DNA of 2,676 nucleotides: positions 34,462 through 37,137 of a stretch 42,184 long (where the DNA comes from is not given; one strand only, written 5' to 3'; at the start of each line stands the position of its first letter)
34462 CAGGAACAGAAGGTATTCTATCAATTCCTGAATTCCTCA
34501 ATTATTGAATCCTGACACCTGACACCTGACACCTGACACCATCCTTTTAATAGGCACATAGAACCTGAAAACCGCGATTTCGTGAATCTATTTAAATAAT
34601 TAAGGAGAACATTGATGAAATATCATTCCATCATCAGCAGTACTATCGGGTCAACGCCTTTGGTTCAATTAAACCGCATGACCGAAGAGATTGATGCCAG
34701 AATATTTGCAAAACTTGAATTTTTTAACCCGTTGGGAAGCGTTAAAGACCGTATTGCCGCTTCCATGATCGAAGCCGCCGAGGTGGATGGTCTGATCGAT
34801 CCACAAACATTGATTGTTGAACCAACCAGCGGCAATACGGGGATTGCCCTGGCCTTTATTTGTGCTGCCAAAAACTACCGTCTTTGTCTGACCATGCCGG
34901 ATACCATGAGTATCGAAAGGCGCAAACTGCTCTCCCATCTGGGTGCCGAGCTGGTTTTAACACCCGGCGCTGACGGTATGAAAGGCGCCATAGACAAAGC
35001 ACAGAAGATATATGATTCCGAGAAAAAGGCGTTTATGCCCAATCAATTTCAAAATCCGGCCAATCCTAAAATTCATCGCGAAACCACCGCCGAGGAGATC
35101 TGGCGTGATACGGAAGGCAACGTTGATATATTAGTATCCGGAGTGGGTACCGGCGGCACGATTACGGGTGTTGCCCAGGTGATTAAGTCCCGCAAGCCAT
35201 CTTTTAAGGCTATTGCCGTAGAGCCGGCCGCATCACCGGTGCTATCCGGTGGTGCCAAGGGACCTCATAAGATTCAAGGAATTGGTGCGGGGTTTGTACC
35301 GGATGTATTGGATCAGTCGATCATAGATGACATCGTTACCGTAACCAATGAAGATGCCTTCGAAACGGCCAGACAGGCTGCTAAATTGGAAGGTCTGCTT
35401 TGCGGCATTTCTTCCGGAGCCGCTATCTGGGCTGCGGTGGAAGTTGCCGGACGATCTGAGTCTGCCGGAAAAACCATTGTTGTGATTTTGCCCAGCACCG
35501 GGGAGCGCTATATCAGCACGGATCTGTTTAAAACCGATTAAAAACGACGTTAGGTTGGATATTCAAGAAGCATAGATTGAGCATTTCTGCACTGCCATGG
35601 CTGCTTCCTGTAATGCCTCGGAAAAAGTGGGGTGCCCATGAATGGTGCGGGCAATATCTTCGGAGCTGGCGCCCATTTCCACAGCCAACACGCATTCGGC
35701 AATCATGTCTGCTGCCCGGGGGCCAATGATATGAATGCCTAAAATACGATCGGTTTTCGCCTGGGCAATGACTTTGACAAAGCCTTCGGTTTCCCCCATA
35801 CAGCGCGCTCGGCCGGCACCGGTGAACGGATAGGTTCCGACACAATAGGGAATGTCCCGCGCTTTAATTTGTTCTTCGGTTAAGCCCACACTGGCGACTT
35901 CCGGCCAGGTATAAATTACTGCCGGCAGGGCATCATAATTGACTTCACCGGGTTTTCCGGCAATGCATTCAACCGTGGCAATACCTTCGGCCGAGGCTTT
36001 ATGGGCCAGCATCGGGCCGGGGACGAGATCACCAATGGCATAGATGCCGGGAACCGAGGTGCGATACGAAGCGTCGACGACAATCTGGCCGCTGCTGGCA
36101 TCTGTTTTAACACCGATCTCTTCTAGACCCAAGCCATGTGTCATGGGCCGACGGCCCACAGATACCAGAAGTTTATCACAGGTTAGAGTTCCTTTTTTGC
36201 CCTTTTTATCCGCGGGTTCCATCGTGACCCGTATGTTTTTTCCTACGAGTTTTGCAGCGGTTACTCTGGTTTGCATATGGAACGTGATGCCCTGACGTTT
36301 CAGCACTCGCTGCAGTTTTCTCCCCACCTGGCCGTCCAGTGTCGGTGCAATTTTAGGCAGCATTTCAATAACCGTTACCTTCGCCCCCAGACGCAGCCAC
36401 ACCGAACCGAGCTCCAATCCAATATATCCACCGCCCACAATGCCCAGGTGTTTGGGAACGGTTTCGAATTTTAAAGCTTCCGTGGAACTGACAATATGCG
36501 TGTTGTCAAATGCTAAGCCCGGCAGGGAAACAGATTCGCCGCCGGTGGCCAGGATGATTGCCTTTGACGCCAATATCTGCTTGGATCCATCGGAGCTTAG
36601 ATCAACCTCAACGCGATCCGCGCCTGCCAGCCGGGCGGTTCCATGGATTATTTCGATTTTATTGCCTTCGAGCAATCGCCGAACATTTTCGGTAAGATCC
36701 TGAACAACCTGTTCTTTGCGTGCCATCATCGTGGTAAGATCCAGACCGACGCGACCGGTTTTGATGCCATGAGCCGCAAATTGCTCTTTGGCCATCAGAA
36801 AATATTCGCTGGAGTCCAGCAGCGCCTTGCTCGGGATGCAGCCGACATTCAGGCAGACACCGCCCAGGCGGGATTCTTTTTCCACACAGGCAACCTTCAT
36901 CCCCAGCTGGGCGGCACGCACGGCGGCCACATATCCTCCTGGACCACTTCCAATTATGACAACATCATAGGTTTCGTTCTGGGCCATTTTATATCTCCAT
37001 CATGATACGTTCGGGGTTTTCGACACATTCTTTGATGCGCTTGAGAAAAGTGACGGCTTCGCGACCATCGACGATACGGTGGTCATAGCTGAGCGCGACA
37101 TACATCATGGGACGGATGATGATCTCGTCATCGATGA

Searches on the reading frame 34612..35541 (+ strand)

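Call 14: search_protein_families(library=pfam, proteins=[window:34612-35541:+], max_evalue=0.0001)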
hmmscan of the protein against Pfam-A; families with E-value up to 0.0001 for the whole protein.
window:34612-35541:+ (309 aa): 1 family
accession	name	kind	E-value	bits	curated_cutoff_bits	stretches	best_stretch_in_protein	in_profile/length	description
PF00291.31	PALP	-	4e-74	250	35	1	8-294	1-294/295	Pyridoxal-phosphate dependent enzyme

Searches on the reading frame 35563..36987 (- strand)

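Call 14: search_protein_families(library=pfam, proteins=[window:35563-36987:-], max_evalue=0.0001)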
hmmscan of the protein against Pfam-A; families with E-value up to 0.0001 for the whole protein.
window:35563-36987:- (474 aa): 11 families
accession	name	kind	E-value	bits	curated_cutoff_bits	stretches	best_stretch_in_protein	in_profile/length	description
PF07992.20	Pyr_redox_2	-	1.8e-71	241.4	26.1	1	7-335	1-291/291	Pyridine nucleotide-disulphide oxidoreductase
PF02852.28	Pyr_redox_dim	-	8.4e-41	139.1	25.3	1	355-463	2-110/110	Pyridine nucleotide-disulphide oxidoreductase, dimerisation domain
PF00070.33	Pyr_redox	-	7.6e-24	84.5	22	1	180-256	1-79/82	Pyridine nucleotide-disulphide oxidoreductase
PF13738.12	Pyr_redox_3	-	1.7e-09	37.8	30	1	10-319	1-305/305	Pyridine nucleotide-disulphide oxidoreductase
PF12831.13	FAD_oxidored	-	2.5e-09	37.4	27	1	8-55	1-48/416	FAD dependent oxidoreductase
PF13450.12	NAD_binding_8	-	5.4e-09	36.6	21.9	1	11-45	1-35/68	NAD(P)-binding Rossmann-like domain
PF03486.20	HI0933_like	-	2.1e-08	34.3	50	0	8-42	2-36/244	HI0933-like protein Rossmann domain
PF00890.30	FAD_binding_2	-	4.6e-08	33.1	20.4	1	8-43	1-36/414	FAD binding domain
PF01262.27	AlaDh_PNT_C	-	1.8e-06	28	23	0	178-238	28-88/214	Alanine dehydrogenase/PNT, C-terminal domain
PF01494.25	FAD_binding_3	-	9.1e-06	25.6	22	0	7-39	2-34/349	FAD binding domain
PF01134.28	GIDA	-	3.3e-05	23.6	22.1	0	8-150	1-150/391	Glucose inhibited division protein A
